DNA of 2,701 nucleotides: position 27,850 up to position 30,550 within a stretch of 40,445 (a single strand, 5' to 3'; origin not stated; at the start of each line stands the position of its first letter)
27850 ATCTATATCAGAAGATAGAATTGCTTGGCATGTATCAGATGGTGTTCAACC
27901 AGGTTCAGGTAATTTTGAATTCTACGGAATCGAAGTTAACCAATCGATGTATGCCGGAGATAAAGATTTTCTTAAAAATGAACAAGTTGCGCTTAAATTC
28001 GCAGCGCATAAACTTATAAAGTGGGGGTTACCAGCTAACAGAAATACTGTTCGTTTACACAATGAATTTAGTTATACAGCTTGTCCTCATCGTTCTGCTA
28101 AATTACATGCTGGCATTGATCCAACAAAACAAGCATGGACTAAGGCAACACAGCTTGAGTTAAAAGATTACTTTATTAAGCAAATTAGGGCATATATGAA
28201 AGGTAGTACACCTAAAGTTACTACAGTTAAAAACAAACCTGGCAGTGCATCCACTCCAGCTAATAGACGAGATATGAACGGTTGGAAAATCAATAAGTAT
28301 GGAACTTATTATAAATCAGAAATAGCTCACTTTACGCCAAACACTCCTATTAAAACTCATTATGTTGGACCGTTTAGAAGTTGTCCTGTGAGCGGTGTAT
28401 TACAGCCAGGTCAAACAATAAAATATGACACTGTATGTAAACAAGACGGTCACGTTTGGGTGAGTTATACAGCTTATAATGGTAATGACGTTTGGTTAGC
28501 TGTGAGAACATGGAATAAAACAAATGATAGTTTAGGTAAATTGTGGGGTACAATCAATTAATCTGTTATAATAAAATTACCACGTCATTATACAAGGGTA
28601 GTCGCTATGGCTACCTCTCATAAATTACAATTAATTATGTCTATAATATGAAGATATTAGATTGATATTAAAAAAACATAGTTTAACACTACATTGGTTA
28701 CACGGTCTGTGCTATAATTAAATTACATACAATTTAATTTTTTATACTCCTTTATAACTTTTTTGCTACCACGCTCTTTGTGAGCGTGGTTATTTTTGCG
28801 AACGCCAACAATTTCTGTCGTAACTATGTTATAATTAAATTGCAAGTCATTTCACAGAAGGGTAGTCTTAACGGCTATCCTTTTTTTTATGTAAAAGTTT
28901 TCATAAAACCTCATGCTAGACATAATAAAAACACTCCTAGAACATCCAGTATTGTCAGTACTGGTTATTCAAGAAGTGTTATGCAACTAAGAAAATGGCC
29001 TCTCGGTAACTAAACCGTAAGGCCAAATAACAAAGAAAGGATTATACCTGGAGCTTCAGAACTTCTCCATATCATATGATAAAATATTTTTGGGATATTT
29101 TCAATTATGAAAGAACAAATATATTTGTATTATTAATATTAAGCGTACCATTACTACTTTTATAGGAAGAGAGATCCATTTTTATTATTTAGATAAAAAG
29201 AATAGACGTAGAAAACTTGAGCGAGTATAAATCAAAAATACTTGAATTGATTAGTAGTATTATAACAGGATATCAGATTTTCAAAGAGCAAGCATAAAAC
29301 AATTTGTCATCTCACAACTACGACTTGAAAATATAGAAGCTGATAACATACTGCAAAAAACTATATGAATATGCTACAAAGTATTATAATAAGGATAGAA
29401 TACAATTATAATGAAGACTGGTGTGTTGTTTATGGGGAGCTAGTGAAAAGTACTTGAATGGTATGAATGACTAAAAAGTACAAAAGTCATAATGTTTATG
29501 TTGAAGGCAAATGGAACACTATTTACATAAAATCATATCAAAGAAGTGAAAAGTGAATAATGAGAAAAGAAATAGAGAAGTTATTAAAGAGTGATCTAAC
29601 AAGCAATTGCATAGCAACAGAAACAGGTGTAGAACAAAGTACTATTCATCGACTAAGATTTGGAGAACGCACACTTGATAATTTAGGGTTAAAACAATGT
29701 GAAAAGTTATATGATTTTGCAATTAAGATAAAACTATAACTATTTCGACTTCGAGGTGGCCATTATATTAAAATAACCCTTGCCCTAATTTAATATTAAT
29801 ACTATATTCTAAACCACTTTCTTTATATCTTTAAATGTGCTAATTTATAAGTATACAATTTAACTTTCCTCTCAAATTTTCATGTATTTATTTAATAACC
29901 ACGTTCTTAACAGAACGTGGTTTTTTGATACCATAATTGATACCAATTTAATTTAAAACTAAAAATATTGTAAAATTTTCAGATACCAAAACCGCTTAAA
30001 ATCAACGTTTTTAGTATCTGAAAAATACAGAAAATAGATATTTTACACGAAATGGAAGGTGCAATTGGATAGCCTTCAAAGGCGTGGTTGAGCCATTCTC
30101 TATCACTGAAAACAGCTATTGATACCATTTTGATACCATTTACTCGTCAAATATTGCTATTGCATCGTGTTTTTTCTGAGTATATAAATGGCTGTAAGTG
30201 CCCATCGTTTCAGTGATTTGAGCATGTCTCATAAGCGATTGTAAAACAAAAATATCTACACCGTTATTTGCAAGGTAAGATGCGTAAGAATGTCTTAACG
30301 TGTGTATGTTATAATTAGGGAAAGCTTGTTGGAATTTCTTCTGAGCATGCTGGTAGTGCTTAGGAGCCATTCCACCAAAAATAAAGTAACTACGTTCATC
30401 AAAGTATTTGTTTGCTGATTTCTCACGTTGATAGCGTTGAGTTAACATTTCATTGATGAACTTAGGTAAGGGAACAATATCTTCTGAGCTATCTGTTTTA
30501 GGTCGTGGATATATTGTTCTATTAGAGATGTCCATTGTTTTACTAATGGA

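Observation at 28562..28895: Triplicated promoter-like 15-mer (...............) each followed by a hairpin or terminator downstream of the endolysin: candidate tandem small-RNA units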

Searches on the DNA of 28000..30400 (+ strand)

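Call 3: search_rna_families(source=window, start=28000, end=30400, threshold=evalue, max_evalue=10, show_alignments=3)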
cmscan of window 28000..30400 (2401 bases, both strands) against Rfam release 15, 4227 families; matches with E-value up to 10: 7.
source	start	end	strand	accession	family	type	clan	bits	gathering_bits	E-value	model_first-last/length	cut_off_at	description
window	28136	28386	+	RF02897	S808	Gene; sRNA;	-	38.3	76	2.7e-07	1-255/255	no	Staphylococcus sRNA 808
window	29964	30034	-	RF03592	mir-2567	Gene; miRNA;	-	24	79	0.15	1-83/83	no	mir-2567 microRNA precursor family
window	28928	28981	+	RF03786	mir-9449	Gene; miRNA;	-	21.4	100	0.55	1-68/68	no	mir-9449 microRNA precursor family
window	29979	30055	+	RF02351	psRNA14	Gene; sRNA;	-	20.5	60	3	1-84/84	no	Proteobacteria sRNA psRNA14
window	29967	30033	-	RF03743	MIR7696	Gene; miRNA;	-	20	83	1.8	1-88/88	no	MIR7696 microRNA precursor family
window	28966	29088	-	RF01479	rli48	Gene; sRNA;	-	18.2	100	7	1-149/149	no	Listeria sRNA rli48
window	29968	30098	+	RF01447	S_pombe_snR98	Gene; snRNA; snoRNA; HACA-box;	-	17.1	40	0.54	1-212/212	no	small nucleolar RNA snR98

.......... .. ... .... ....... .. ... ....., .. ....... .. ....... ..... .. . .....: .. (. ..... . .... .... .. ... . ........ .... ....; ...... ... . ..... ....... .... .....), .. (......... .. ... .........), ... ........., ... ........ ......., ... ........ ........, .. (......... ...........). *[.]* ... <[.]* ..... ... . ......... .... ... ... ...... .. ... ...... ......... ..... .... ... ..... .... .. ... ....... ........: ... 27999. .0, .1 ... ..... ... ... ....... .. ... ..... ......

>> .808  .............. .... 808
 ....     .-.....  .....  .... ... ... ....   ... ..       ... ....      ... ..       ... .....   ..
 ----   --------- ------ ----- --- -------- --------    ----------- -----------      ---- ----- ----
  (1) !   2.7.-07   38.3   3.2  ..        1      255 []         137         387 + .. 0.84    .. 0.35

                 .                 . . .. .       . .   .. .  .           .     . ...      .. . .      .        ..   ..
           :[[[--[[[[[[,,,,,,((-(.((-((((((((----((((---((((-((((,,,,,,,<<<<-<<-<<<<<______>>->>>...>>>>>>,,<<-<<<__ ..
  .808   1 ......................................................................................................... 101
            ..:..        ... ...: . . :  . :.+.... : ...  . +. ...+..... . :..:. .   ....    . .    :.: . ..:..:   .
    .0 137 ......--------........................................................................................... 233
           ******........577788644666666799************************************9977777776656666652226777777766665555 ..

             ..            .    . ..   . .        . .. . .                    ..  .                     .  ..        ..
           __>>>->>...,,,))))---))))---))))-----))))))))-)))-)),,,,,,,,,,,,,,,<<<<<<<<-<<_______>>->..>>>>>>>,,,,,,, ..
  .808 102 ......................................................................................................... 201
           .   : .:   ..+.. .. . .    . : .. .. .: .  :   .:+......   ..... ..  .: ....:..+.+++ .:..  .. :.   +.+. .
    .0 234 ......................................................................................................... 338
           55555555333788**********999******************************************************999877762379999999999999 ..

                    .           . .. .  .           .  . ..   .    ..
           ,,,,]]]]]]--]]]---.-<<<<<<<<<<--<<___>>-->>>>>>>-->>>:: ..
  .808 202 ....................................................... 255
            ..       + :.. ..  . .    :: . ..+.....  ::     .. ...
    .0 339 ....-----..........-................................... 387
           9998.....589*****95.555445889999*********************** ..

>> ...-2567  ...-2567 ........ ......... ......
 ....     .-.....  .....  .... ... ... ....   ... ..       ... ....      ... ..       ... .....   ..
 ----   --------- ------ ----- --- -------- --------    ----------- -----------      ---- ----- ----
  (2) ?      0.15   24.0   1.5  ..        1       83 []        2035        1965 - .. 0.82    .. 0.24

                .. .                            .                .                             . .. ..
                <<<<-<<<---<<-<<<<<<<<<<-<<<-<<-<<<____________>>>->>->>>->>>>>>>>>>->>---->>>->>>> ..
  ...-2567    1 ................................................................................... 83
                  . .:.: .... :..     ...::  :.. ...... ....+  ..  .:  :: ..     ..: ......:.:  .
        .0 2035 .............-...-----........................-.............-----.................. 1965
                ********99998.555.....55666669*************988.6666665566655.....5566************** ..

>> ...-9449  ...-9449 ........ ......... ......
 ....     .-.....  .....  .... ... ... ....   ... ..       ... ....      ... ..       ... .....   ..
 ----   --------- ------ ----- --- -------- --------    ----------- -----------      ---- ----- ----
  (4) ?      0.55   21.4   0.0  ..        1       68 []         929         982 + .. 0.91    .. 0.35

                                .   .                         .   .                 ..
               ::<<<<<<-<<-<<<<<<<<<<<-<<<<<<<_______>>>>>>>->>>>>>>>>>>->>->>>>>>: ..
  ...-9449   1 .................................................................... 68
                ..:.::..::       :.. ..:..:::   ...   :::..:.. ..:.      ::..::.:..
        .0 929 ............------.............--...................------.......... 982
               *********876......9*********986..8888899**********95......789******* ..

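Call 4: search_dna_similar(query=window:28400-29500:+, collection=phages, mode=near, max_rows=30)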
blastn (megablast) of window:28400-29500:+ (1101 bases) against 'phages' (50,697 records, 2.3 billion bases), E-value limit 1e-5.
Records with a match: 33; places in all: 33; records where one place covers at least 80% of the query: 0.
Best place of each record, by identity: 95-99% 8; 90-95% 23; 80-90% 2.
By first word of the organism name: Staphylococcus 33.
By host as written in the record: Staphylococcus epidermidis 9; Staphylococcus sp. 8; Staphylococcus epidermidis 36-1 2; Staphylococcus epidermidis IME1348 2; Staphylococcus epidermidis LM1680 2; Staphylococcus capitis 2; HER 414 1; Staphylococcus epidermidis 414 1; and 6 more.
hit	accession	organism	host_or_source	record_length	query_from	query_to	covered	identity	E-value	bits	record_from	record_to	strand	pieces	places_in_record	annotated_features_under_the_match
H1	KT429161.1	Staphylococcus phage StB20-like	Staphylococcus epidermidis 36-1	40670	1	497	45%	95.8%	0e+0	798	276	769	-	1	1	glycyl-glycine endopeptidase ALE-1 precursor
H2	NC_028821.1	Staphylococcus phage StB20-like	Staphylococcus epidermidis 36-1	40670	1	497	45%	95.8%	0e+0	798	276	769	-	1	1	endolysin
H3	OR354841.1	Staphylococcus phage S-CoN_Ph18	Staphylococcus sp.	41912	1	397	36%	94.0%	9e-169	599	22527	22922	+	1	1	endolysin | hypothetical protein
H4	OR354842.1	Staphylococcus phage S-CoN_Ph19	Staphylococcus sp.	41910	1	397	36%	94.0%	9e-169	599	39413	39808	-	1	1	endolysin | hypothetical protein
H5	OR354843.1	Staphylococcus phage S-CoN_Ph20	Staphylococcus sp.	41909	1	397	36%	94.0%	9e-169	599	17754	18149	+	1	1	endolysin | hypothetical protein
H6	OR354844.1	Staphylococcus phage S-CoN_Ph21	Staphylococcus sp.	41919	1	397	36%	94.0%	9e-169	599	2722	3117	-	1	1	endolysin | hypothetical protein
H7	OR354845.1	Staphylococcus phage S-CoN_Ph22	Staphylococcus sp.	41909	1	397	36%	94.0%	9e-169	599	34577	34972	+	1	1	endolysin | hypothetical protein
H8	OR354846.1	Staphylococcus phage S-CoN_Ph23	Staphylococcus sp.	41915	1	397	36%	94.0%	9e-169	599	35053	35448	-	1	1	endolysin | hypothetical protein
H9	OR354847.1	Staphylococcus phage S-CoN_Ph24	Staphylococcus sp.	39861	1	397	36%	94.0%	9e-169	599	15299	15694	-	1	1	endolysin | hypothetical protein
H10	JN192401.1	Staphylococcus phage vB_SepiS-phiIPLA7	Staphylococcus epidermidis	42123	159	398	22%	90.9%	1e-83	316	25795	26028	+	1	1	hypothetical protein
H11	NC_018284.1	Staphylococcus phage vB_SepiS-phiIPLA7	Staphylococcus epidermidis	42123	159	398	22%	90.9%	1e-83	316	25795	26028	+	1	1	hypothetical protein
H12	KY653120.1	Staphylococcus phage IME1348_01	Staphylococcus epidermidis IME1348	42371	165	398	21%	91.5%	1e-83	316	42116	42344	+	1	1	none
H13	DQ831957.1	Staphylococcus phage CNPH82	HER 414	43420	165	398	21%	91.5%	1e-83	316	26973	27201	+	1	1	none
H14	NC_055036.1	Staphylococcus phage IME1348_01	Staphylococcus epidermidis IME1348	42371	165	398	21%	91.5%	1e-83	316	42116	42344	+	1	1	none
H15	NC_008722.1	Staphylococcus phage CNPH82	Staphylococcus epidermidis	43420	165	398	21%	91.5%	1e-83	316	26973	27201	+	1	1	none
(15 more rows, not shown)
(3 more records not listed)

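Call 6: get_annotated_region(hit=H2, flank=2500)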
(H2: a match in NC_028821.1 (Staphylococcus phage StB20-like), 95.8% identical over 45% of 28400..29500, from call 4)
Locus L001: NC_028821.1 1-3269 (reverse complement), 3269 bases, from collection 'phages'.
description: Staphylococcus phage StB20-like, complete genome.
organism: Staphylococcus phage StB20-like (NCBI taxid 1732064)
taxonomy: Viruses; Duplodnaviria; Heunggongvirae; Uroviricota; Caudoviricetes
host: Staphylococcus epidermidis 36-1; source: -; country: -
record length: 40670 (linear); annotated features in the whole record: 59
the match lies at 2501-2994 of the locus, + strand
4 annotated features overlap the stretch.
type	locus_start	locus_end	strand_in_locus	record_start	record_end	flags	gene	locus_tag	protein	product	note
CDS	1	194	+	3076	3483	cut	-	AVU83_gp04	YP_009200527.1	hypothetical protein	-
CDS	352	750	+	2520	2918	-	-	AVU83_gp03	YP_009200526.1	YxeA family protein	-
CDS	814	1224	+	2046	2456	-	-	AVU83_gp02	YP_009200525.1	holin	-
CDS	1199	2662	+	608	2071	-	-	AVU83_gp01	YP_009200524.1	endolysin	-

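Call 7: get_annotated_region(hit=H15, flank=2500)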
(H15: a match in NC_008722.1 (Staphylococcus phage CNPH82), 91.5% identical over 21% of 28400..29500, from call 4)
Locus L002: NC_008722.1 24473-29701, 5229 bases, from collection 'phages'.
description: Staphylococcus phage CNPH82, complete genome.
organism: Staphylococcus phage CNPH82 (NCBI taxid 2913976)
taxonomy: Viruses; Duplodnaviria; Heunggongvirae; Uroviricota; Caudoviricetes; Rockefellervirus; Rockefellervirus CNPH82
host: Staphylococcus epidermidis; source: -; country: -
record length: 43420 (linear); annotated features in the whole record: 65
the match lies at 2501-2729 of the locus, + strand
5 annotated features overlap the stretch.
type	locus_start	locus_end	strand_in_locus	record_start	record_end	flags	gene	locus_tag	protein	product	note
CDS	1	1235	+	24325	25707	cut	-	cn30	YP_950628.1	endolysin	-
CDS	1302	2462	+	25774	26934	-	-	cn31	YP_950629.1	conserved phage protein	-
CDS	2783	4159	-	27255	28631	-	-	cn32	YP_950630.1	integrase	-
CDS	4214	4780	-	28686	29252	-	-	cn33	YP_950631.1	hypothetical protein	-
CDS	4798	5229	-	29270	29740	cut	-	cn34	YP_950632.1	metallo-protease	-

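Call 8: get_annotated_region(hit=H3, flank=2500)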
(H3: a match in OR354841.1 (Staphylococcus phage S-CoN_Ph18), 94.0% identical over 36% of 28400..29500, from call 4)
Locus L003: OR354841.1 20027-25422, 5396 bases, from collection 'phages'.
description: Staphylococcus phage S-CoN_Ph18, complete genome.
organism: Staphylococcus phage S-CoN_Ph18 (NCBI taxid 3076574)
taxonomy: Viruses; Duplodnaviria; Heunggongvirae; Uroviricota; Caudoviricetes
host: Staphylococcus sp.; source: -; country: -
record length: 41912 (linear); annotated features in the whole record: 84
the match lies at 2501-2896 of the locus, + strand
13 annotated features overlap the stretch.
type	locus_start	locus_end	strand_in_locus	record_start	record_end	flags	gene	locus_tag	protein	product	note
CDS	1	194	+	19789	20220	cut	-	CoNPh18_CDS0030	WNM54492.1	hypothetical protein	-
CDS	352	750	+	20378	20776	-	-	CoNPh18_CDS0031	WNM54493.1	hypothetical protein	-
CDS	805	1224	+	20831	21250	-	-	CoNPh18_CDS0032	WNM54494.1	holin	-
CDS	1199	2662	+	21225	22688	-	-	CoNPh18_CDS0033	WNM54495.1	endolysin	-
CDS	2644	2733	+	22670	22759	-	-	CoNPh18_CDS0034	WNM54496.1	hypothetical protein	-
CDS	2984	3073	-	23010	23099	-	-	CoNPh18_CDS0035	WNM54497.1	hypothetical protein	-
CDS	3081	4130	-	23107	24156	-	-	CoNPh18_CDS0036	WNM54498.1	integrase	-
CDS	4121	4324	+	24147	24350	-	-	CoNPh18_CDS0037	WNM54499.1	hypothetical protein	-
CDS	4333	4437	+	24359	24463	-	-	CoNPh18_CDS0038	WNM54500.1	hypothetical protein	-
CDS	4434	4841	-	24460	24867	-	-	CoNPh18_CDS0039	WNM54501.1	hypothetical protein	-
CDS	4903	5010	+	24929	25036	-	-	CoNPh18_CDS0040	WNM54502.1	hypothetical protein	-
CDS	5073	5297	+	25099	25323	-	-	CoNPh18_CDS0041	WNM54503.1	hypothetical protein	-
CDS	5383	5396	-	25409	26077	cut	-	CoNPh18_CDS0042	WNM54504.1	hypothetical protein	-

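Call 11: search_dna_similar(query=window:28562-28900:+, collection=phages, mode=distant, max_rows=60, max_evalue=0.001)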
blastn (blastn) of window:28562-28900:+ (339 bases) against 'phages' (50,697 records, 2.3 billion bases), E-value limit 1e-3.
Records with a match: 41; places in all: 46; records where one place covers at least 80% of the query: 2.
Best place of each record, by identity: 95-99% 7; 90-95% 25; 80-90% 9.
By first word of the organism name: Staphylococcus 40; Streptococcus 1.
By host as written in the record: Staphylococcus epidermidis 13; Staphylococcus sp. 8; Staphylococcus epidermidis NCC 100655 3; Staphylococcus epidermidis 36-1 2; Staphylococcus epidermidis IME1348 2; HER 414 2; Staphylococcus epidermidis LM1680 2; Staphylococcus capitis 2; and 7 more.
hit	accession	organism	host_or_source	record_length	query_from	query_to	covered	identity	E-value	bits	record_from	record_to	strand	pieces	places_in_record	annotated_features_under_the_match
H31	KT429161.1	Staphylococcus phage StB20-like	Staphylococcus epidermidis 36-1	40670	1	335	99%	94.6%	7e-143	512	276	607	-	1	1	none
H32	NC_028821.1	Staphylococcus phage StB20-like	Staphylococcus epidermidis 36-1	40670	1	335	99%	94.6%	7e-143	512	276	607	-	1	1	none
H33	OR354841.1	Staphylococcus phage S-CoN_Ph18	Staphylococcus sp.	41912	1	237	70%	91.2%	1e-88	332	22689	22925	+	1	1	hypothetical protein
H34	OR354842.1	Staphylococcus phage S-CoN_Ph19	Staphylococcus sp.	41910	1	237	70%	91.2%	1e-88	332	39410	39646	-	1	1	hypothetical protein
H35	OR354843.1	Staphylococcus phage S-CoN_Ph20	Staphylococcus sp.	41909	1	237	70%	91.2%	1e-88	332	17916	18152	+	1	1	hypothetical protein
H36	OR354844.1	Staphylococcus phage S-CoN_Ph21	Staphylococcus sp.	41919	1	237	70%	91.2%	1e-88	332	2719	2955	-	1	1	hypothetical protein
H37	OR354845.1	Staphylococcus phage S-CoN_Ph22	Staphylococcus sp.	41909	1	237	70%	91.2%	1e-88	332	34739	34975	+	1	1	hypothetical protein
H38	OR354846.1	Staphylococcus phage S-CoN_Ph23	Staphylococcus sp.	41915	1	237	70%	91.2%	1e-88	332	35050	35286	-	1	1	hypothetical protein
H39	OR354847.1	Staphylococcus phage S-CoN_Ph24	Staphylococcus sp.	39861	1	237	70%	91.2%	1e-88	332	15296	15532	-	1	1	hypothetical protein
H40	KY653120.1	Staphylococcus phage IME1348_01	Staphylococcus epidermidis IME1348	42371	3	239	70%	91.2%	7e-86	323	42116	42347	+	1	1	none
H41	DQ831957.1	Staphylococcus phage CNPH82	HER 414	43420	3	239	70%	91.2%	7e-86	323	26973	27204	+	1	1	none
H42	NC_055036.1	Staphylococcus phage IME1348_01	Staphylococcus epidermidis IME1348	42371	3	239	70%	91.2%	7e-86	323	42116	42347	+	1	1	none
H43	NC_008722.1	Staphylococcus phage CNPH82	Staphylococcus epidermidis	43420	3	239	70%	91.2%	7e-86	323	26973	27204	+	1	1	none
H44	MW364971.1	Staphylococcus virus vB_SepS_27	Staphylococcus epidermidis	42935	3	239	70%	91.2%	7e-86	323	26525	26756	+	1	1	none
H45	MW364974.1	Staphylococcus virus vB_SepS_459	Staphylococcus epidermidis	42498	3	239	70%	91.2%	7e-86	323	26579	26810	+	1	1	none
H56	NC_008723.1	Staphylococcus phage PH15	Staphylococcus epidermidis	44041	147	236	27%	87.8%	3e-21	107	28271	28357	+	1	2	none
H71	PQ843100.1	Streptococcus phage vB_SagS-GXN2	Streptococcus agalactiae 2024.2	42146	3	40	11%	89.7%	6e-4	50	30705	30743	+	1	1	none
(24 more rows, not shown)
